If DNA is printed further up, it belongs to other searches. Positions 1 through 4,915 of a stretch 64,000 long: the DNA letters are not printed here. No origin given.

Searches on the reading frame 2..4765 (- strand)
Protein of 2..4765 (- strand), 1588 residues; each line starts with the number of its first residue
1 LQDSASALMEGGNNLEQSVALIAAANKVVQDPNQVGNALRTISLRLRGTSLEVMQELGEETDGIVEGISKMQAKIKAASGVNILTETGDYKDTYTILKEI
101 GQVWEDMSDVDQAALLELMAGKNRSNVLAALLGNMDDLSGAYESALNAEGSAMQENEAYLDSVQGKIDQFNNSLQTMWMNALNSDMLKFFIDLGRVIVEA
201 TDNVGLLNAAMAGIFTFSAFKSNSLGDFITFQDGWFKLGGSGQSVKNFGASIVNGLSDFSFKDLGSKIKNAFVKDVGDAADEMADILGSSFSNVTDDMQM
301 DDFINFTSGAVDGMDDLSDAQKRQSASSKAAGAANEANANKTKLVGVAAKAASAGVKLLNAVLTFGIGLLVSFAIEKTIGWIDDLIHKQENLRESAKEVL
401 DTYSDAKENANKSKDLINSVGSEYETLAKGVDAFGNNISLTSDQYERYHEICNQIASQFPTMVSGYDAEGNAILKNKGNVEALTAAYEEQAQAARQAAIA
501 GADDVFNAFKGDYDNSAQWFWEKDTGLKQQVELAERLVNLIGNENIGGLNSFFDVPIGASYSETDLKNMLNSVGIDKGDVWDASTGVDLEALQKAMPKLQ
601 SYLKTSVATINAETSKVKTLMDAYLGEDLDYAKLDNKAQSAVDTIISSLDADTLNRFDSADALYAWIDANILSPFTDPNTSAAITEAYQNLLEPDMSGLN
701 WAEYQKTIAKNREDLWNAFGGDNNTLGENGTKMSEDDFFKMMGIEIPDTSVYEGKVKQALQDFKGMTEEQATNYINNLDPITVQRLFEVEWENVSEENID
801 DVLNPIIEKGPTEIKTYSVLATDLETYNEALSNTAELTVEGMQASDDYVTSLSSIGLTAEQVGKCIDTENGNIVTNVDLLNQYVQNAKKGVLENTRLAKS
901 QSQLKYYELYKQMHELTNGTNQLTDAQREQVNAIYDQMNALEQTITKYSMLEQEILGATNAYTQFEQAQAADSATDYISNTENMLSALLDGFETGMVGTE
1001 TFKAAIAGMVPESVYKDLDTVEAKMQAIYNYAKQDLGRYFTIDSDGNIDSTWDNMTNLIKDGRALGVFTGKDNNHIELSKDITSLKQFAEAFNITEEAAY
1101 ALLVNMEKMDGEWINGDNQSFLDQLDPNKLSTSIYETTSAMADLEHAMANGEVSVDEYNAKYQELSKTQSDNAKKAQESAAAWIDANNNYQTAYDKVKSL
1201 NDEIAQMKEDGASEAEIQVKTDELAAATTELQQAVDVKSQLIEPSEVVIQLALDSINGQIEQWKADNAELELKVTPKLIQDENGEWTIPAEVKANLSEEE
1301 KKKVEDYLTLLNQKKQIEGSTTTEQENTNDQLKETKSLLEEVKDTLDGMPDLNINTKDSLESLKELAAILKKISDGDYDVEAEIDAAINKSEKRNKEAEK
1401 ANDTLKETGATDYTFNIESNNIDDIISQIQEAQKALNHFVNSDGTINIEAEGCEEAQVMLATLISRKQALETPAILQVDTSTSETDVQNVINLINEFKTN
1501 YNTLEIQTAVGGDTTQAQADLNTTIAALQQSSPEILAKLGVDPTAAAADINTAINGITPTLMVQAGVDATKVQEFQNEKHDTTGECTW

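Call 63: search_protein_families(library=pfam, proteins=[window:2-4765:-], max_evalue=0.05)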
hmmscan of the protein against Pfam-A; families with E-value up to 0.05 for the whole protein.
window:2-4765:- (1588 aa): 2 families
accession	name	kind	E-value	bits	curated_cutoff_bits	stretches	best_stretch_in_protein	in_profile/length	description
PF10145.14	PhageMin_Tail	-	0.00039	20.8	33.2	1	4-121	103-201/201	Phage-related minor tail protein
PF03087.19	BPS1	-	0.033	14.4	23.5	1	1361-1436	60-137/238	Protein BPS1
